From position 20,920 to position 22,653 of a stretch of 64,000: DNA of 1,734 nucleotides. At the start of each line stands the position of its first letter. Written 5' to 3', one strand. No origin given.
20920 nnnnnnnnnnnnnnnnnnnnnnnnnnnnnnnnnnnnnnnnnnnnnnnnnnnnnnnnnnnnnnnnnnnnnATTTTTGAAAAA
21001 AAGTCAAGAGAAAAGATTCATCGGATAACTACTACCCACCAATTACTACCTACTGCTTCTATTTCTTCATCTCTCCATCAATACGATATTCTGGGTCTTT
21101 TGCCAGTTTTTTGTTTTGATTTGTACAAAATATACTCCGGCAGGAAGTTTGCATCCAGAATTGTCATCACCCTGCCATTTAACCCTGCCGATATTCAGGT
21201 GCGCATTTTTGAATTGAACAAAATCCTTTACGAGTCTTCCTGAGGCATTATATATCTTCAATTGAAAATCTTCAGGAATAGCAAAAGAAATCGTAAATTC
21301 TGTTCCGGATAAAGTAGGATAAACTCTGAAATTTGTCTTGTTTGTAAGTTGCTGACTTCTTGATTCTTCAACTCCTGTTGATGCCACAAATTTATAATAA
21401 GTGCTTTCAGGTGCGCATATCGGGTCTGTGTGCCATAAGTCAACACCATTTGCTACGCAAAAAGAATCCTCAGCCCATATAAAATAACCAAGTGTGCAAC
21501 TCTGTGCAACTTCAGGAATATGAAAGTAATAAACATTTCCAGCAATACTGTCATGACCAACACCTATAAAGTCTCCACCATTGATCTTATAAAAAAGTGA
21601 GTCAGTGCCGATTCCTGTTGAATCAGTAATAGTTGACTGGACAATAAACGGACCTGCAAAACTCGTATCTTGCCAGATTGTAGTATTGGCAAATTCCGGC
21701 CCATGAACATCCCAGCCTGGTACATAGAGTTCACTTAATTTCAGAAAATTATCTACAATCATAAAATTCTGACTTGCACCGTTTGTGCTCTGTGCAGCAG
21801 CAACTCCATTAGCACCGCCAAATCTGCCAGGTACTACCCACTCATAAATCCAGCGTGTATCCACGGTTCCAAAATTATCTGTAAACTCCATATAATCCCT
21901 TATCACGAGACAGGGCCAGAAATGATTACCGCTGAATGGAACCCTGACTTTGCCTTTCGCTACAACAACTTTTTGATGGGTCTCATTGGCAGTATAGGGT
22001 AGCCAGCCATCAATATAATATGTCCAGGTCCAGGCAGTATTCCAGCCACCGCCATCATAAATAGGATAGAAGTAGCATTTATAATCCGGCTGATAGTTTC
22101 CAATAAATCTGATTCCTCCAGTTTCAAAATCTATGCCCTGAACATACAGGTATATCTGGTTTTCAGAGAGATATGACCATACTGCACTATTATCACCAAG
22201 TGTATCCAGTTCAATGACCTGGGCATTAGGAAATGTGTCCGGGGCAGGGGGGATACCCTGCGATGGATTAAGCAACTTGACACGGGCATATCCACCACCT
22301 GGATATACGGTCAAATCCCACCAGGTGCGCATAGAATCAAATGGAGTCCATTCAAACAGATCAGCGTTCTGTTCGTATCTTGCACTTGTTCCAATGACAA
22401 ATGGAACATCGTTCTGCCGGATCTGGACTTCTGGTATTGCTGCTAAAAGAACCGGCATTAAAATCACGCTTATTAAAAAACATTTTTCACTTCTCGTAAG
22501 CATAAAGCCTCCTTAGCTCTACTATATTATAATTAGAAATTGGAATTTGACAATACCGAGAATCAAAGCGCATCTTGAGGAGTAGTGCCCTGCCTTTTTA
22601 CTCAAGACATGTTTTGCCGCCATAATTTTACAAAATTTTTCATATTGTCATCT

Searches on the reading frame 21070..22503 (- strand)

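Call 33: search_protein_families(library=pfam, proteins=[window:21070-22503:-], max_evalue=0.00001)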
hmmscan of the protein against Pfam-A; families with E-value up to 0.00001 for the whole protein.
window:21070-22503:- (478 aa): 0 families

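Call 71: search_protein_families(library=pfam, proteins=[window:21070-22503:-], max_evalue=0.001)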
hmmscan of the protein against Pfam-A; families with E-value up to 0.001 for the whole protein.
window:21070-22503:- (478 aa): 3 families
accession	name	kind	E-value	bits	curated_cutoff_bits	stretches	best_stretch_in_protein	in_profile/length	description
PF13585.12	CHU_C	-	1.2e-05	25.7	27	1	410-470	26-79/86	CHU_C Type IX secretion signal domain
PF13860.13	FlgD_ig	-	2.2e-05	24.8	27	1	400-465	9-76/79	FlgD Ig-like domain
PF18962.6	Por_Secre_tail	-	9.9e-05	23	27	1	395-474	2-74/75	Secretion system C-terminal sorting domain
